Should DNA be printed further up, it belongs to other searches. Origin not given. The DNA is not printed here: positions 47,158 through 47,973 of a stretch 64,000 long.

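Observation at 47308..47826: Stand-alone SpoT/Mesh1-like HD hydrolase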

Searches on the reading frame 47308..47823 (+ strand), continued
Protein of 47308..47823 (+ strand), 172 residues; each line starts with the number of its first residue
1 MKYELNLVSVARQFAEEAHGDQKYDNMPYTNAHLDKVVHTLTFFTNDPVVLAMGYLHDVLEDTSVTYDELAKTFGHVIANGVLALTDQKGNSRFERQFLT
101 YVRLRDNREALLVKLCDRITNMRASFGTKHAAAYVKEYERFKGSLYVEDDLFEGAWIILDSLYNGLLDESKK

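Call 35: find_encoding_contigs(protein=P0001, flank=10000, max_places=3)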
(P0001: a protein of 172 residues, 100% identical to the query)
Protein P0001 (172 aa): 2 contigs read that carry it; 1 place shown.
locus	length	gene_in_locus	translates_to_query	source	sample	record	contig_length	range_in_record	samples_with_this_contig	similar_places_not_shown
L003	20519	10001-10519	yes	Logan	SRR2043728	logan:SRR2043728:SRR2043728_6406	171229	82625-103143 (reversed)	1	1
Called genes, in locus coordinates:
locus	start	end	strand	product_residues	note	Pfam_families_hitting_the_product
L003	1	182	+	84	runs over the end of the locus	-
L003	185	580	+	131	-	-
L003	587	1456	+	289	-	-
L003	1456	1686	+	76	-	-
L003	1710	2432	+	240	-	PF00574:CLP_protease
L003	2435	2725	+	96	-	-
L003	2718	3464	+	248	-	-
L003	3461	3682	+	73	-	-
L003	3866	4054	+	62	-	-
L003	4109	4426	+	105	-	-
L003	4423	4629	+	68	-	-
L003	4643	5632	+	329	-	PF00004:AAA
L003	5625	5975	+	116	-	-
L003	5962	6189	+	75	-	-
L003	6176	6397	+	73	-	-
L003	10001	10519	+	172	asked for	PF13328:HD_4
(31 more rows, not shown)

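Call 45: search_protein_representatives(protein=window:47308-47823:+)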
Query: 172 residues. Proteins with E-value up to 0.001 (for the whole library): 10693; up to 1e-10: 2012; up to 1e-30: 7. The best 150 are listed.
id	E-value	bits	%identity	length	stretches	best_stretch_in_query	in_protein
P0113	3.0e-41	157.4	56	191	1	2-147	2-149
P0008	1.8e-40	154.9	50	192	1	10-166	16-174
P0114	3.9e-40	153.8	53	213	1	4-147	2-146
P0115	5.6e-38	146.8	51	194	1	11-169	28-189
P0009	2.6e-37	144.6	52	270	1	7-165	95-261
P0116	2.5e-35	138.2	44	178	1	5-164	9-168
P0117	1.3e-34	135.9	48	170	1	12-166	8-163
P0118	3.7e-30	121.4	42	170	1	10-170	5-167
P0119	8.7e-30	120.2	45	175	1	3-164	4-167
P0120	3.7e-29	118.1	44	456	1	8-167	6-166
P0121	4.1e-28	114.7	41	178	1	3-163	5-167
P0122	7.0e-28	114.0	41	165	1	7-168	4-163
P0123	4.1e-27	111.5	41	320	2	46-168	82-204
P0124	6.6e-27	110.8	43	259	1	10-155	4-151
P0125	1.3e-26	109.9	42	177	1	7-166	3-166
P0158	2.7e-23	99.1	43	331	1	10-163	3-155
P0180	1.1e-22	97.1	42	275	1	10-147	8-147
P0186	1.5e-22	96.6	43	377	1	12-162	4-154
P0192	2.7e-22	95.8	45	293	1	7-160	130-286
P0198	3.7e-22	95.3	43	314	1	4-151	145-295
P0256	4.1e-21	91.9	41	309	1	10-149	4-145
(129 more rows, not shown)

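Call 46: search_dna_similar(query=window:47308-47823:+, collection=phages, mode=protein, max_rows=60, rows=best, max_evalue=0.001)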
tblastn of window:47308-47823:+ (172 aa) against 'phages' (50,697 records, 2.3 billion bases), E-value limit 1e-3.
Records with a match: 438; places in all: 441; records where one place covers at least 80% of the query: 78.
Best place of each record, by identity: <60% 438.
By first word of the organism name: Pseudomonas 150; Vibrio 91; Erwinia 39; Caulobacter 38; Bacteriophage 15; Salmonella 13; Rhizobium 8; Brevundimonas 8; uncultured 7; Escherichia 6; and 31 more.
By host as written in the record: - 54; Pseudomonas aeruginosa 44; Erwinia amylovora 36; Vibrio harveyi BAA-1116 36; Pseudomonas aeruginosa PAO1 26; Caulobacter vibrioides CB15 21; Pseudomonas syringae pv. actinidiae 18; Pseudomonas aeruginosa PAK 10; and 109 more.
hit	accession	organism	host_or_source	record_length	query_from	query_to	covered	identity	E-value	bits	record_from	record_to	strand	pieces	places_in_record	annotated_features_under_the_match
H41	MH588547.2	Caulobacter phage CcrSC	Caulobacter vibrioides CB15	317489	13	168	91%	33.3%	1e-10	64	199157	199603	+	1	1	HD/PDEase domain protein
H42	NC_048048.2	Caulobacter phage CcrSC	Caulobacter vibrioides CB15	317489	13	168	91%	33.3%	1e-10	64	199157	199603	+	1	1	metal-dependent phosphohydrolase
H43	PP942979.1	Erwinia phage phB78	Erwinia amylovora Ea102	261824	5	168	95%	31.6%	2e-9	61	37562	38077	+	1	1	metal-dependent phosphohydrolase | hypothetical protein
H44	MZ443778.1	Erwinia phage pEa_SNUABM_30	Erwinia amylovora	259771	5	168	95%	31.6%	4e-9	60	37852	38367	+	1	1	hypothetical protein (x2)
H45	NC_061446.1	Erwinia phage pEa_SNUABM_30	Erwinia amylovora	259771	5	168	95%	31.6%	4e-9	60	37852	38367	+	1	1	metal-dependent phosphohydrolase | hypothetical protein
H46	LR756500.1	uncultured phage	metagenomic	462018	6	164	92%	32.6%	3e-18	86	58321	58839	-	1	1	record has no annotation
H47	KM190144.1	Escherichia phage Av-05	Escherichia coli O157:H7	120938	8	172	96%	31.0%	8e-6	50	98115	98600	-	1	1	hypothetical protein (x2)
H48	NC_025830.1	Escherichia phage Av-05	Escherichia coli O157:H7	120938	8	172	96%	31.0%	8e-6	50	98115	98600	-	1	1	metal-dependent phosphohydrolase | hypothetical protein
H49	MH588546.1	Caulobacter phage CcrBL9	Caulobacter vibrioides CB15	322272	8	168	94%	31.7%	4e-9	60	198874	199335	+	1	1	HD/PDEase-like domain protein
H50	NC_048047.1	Caulobacter phage CcrBL9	Caulobacter vibrioides CB15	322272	8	168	94%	31.7%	4e-9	60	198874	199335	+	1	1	metal-dependent phosphohydrolase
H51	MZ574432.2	Caulobacter phage BL47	Caulobacter vibrioides CB15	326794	8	163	91%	32.7%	7e-10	62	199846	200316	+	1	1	hypothetical protein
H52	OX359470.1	Ochrobactrum phage ORM_20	-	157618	7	155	87%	33.9%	1e-5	50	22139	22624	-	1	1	metal-dependent phosphohydrolase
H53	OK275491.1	Pseudomonas phage REC1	Pseudomonas sp.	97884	4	143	81%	36.1%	9e-14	74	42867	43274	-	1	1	hypothetical protein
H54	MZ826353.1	Pseudomonas phage REC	Pseudomonas syringae pv. Tomato 192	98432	4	143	81%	36.1%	9e-14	74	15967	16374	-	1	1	34: hypothetical protein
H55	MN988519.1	Rhizobium phage RHph_I1_18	Rhizobium phaseoli I1_18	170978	8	156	87%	33.8%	1e-13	73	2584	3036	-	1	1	putative metal-dependent phosphohydrolase protein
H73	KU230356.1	Nodularia phage vB_NpeS-2AV2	Nodularia sp. AV2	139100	14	125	65%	43.4%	3e-13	72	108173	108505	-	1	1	HD domain protein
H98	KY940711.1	Bradyrhizobium phage BDU-MI-1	Bradyrhizobium diazoefficiens USDA110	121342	1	137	80%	34.6%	1e-14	76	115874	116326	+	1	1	GTP pyrophosphokinase | hypothetical protein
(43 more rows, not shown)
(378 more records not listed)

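Call 47: get_annotated_region(hit=H48, flank=1500)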
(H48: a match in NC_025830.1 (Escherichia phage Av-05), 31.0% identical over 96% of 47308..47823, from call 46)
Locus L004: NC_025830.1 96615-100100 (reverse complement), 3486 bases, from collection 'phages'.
description: Escherichia phage Av-05, complete genome.
organism: Escherichia phage Av-05 (NCBI taxid 1527519)
taxonomy: Viruses; Duplodnaviria; Heunggongvirae; Uroviricota; Caudoviricetes; Vequintavirinae; Avunavirus; Avunavirus Av05
host: Escherichia coli O157:H7; source: chicken feces; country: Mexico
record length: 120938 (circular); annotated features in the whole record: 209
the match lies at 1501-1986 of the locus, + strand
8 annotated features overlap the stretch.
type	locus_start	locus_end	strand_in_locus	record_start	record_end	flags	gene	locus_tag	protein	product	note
CDS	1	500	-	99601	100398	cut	-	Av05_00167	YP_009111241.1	HNH endonuclease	-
CDS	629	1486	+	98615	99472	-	-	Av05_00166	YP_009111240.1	thymidylate kinase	-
CDS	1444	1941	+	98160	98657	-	-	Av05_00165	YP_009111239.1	metal-dependent phosphohydrolase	-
CDS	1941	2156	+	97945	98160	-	-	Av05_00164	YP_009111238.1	hypothetical protein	-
CDS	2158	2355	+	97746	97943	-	-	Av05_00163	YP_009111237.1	hypothetical protein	-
CDS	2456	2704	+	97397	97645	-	-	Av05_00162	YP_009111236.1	hypothetical protein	-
CDS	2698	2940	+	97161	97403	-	-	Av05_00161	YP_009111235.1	hypothetical protein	-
CDS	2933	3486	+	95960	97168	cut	-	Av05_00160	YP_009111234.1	ATPase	-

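Call 48: search_dna_similar(query=L004:1444-1938:+, collection=phages, mode=protein, max_rows=60, rows=spread, max_evalue=1e-10)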
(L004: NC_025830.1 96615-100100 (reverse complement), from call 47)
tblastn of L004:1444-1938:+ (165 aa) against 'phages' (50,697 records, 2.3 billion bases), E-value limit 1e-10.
Records with a match: 235; places in all: 237; records where one place covers at least 80% of the query: 159.
Best place of each record, by identity: >=99% 2; 95-99% 4; 60-80% 62; <60% 167.
By first word of the organism name: Aeromonas 60; Streptococcus 35; Klebsiella 32; Escherichia 16; Cronobacter 15; Salmonella 12; Pectobacterium 10; Enterobacter 7; Erwinia 6; Sinorhizobium 4; and 23 more.
By host as written in the record: Aeromonas salmonicida 18; - 13; Klebsiella pneumoniae 12; Aeromonas hydrophila BIOTECH 10089 12; Cronobacter sakazakii 11; Aeromonas salmonicida subsp. salmonicida 8; Klebsiella pneumoniae K23 7; Aeromonas hydrophila 7; and 102 more.
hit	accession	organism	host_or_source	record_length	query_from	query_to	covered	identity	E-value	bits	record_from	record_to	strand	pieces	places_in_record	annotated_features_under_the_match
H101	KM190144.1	Escherichia phage Av-05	Escherichia coli O157:H7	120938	1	165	100%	100.0%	1e-104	333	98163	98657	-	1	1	hypothetical protein (x2)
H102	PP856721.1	Salmonella phage vB_SEnST11_KE22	Salmonella enterica subsp. enterica ...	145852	5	164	97%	63.8%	8e-63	213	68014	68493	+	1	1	metal-dependent phosphohydrolase | thymidylate kinase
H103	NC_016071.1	Salmonella phage PVPSE1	Salmonella enteritidis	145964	5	164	97%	63.1%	3e-61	209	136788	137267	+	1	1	220: metal-dependent phosphohydrolase | 219: thymidylate kinase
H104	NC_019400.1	Cronobacter phage vB_CsaM_GAP31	Cronobacter sakazakii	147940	9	156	90%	68.2%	8e-61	207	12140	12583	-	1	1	metal-dependent phosphohydrolase | thymidylate kinase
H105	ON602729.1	Klebsiella phage VLCpiM5b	Klebsiella pneumoniae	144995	9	164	95%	63.5%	1e-59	204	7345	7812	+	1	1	metal-dependent phosphohydrolase | thymidylate kinase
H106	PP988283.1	Klebsiella phage KpS11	Klebsiella pneumoniae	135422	9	164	95%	63.5%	1e-59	204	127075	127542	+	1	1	metal dependent phosphohydrolase | hypothetical protein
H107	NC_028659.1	Klebsiella phage vB_KpnM_KB57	Klebsiella pneumoniae M-9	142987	9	164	95%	63.5%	1e-59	204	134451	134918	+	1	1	metal-dependent phosphohydrolase | thymidylate kinase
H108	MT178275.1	Klebsiella phage KpS8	Klebsiella pneumoniae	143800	9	164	95%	63.5%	1e-59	204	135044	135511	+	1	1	metal dependent phosphohydrolase | hypothetical protein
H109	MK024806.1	Proteus phage Mydo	Proteus mirabilis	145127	9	164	95%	63.5%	1e-59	204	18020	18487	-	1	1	putative metal dependent phosphohydrolase | hypothetical protein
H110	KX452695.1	Klebsiella phage KNP2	Klebsiella sp.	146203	9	164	95%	63.5%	1e-59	204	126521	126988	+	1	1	record has no annotation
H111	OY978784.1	Klebsiella phage vB_Kpn_K18PH07C1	-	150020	9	164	95%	63.5%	1e-59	204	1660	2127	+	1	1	Rz-like spanin (x2)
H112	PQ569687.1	Klebsiella phage vB_Kpn_K54_rec1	Klebsiella pneumoniae K23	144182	9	164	95%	63.5%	3e-59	203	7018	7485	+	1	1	metal-dependent phosphohydrolase | thymidylate kinase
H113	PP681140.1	Enterobacter phage EC152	Enterobacter cloacae CEMTC2064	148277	5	164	97%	61.9%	3e-60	206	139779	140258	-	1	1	putative metal dependent phosphohydrolase | hypothetical protein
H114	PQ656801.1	Cronobacter phage Csp-D17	Cronobacter sakazakii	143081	9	163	94%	61.3%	2e-57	198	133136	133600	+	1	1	record has no annotation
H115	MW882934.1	Cronobacter phage EspYZU08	Cronobacter sakazakii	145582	9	163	94%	60.6%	6e-57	197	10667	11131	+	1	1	hypothetical protein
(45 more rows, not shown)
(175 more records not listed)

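Call 49: get_annotated_region(hit=H103, flank=300)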
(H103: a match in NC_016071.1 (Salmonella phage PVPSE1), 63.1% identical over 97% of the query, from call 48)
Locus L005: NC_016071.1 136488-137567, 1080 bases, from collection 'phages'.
description: Salmonella phage PVP-SE1, complete genome.
organism: Salmonella phage PVPSE1 (NCBI taxid 889338)
taxonomy: Viruses; Duplodnaviria; Heunggongvirae; Uroviricota; Caudoviricetes; Vequintavirinae; Seunavirus; Seunavirus PVPSE1
host: Salmonella enteritidis; source: -; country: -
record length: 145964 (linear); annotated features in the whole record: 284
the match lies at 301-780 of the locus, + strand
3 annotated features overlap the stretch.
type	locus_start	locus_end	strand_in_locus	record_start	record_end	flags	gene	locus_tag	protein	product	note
CDS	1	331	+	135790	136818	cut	219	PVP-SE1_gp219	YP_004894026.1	thymidylate kinase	-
CDS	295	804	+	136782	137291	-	220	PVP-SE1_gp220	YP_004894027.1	metal-dependent phosphohydrolase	similar to YP_656394.1 hypothetical protein PHG25ORF159c from Aeromonas phage 25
CDS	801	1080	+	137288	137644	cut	221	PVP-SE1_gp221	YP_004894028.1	hypothetical protein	-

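Call 66: list_cluster_members(proteins=[P0113, P0114, P0115, P0116, P0117, P0118, P0119, P0120, P0121, P0122])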
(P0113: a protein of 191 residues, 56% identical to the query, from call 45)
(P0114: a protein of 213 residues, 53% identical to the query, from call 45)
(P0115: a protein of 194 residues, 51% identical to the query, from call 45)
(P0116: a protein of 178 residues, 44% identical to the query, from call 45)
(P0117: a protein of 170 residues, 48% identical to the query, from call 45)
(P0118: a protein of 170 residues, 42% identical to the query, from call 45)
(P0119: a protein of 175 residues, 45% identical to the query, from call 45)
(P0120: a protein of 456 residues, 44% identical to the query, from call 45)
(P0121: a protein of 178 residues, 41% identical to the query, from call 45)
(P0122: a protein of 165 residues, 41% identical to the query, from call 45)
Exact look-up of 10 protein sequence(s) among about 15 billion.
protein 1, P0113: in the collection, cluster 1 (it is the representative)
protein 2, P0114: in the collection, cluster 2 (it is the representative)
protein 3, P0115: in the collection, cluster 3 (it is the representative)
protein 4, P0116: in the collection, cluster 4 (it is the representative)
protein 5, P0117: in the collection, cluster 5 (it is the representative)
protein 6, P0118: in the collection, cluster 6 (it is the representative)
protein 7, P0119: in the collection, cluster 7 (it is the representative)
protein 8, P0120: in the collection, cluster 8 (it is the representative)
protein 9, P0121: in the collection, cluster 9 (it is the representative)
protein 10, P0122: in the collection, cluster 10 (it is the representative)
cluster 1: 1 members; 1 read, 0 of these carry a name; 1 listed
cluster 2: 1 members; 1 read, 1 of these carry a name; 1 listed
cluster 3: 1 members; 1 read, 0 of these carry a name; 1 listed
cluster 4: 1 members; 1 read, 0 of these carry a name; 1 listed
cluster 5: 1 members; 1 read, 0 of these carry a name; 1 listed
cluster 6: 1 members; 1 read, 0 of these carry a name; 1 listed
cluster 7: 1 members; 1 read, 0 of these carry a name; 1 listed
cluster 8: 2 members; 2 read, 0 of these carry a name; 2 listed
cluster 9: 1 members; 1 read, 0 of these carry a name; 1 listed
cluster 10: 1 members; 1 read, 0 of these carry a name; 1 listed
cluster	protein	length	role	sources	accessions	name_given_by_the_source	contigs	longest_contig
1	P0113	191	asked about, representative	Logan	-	-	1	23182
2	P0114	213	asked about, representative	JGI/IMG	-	hypothetical protein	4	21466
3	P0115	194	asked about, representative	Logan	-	-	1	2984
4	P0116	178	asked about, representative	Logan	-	-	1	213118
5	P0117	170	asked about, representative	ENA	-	-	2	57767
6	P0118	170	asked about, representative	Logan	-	-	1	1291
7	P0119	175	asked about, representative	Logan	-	-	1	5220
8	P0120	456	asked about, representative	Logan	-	-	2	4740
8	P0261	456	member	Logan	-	-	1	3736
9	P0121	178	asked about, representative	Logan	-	-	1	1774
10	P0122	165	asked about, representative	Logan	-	-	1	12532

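Call 67: search_protein_families(library=pfam, proteins=[P0120, P0123, P0158, P0186, P0198, P0256, P0009, P0012, P0192, P0180], max_evalue=0.001)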
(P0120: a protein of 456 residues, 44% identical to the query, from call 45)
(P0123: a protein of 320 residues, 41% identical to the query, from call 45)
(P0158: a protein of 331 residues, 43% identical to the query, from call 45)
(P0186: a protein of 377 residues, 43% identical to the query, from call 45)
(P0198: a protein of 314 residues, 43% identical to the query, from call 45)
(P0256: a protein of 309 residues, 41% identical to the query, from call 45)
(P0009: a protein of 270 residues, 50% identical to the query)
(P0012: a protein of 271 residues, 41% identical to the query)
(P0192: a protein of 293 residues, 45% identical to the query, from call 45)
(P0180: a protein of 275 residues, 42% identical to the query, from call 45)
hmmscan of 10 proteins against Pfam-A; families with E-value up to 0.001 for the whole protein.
P0120 (456 aa): 1 family
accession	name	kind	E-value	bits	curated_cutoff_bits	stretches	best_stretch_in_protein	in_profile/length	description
PF13328.12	HD_4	-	2e-05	24.8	27.2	1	10-121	2-124/156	HD domain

P0123 (320 aa): 0 families

P0158 (331 aa): 1 family
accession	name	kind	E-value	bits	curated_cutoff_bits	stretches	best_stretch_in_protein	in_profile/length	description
PF13328.12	HD_4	-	7.5e-10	39.2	27.2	1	4-130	1-141/156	HD domain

P0186 (377 aa): 1 family
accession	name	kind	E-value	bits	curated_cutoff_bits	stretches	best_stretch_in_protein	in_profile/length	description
PF13328.12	HD_4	-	6.4e-15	55.7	27.2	1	6-116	4-126/156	HD domain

P0198 (314 aa): 2 families
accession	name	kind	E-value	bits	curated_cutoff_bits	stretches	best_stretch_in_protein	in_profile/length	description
PF13328.12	HD_4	-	1.4e-09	38.3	27.2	1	158-273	8-133/156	HD domain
PF01966.28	HD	-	5.4e-05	23.9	22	1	187-263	22-115/116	HD domain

P0256 (309 aa): 2 families
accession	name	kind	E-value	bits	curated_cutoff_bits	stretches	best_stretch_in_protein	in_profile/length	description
PF09500.16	YiiD_C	-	5.8e-29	101.3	27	1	162-288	3-129/144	Putative thioesterase (yiiD_Cterm)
PF13328.12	HD_4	-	1.9e-12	47.6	27.2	1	5-126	1-134/156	HD domain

P0009 (270 aa): 1 family
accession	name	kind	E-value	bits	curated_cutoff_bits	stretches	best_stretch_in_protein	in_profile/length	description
PF13328.12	HD_4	-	2.8e-09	37.3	27.2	1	99-219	1-131/156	HD domain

P0012 (271 aa): 1 family
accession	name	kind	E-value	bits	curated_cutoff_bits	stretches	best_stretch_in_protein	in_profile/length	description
PF13328.12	HD_4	-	7.2e-08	32.8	27.2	1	95-219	1-130/156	HD domain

P0192 (293 aa): 1 family
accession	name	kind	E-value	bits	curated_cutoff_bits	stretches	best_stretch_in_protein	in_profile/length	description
PF13328.12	HD_4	-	2.7e-12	47.1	27.2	1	134-251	1-129/156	HD domain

P0180 (275 aa): 1 family
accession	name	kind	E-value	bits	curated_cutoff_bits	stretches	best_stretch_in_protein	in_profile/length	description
PF13328.12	HD_4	-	4.2e-11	43.3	27.2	1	9-123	1-127/156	HD domain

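Call 70: find_related_loci(query=window:47308-47823:+, collection=viral_contigs, flank=3000)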
Query window:47308-47823:+ (172 aa) in viral_contigs; peptide patterns used: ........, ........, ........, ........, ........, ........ (x = any residue, [..] = any of these).
7 stretches matched a pattern, but none encodes a relative of the query by tblastn (E <= 1e-3).
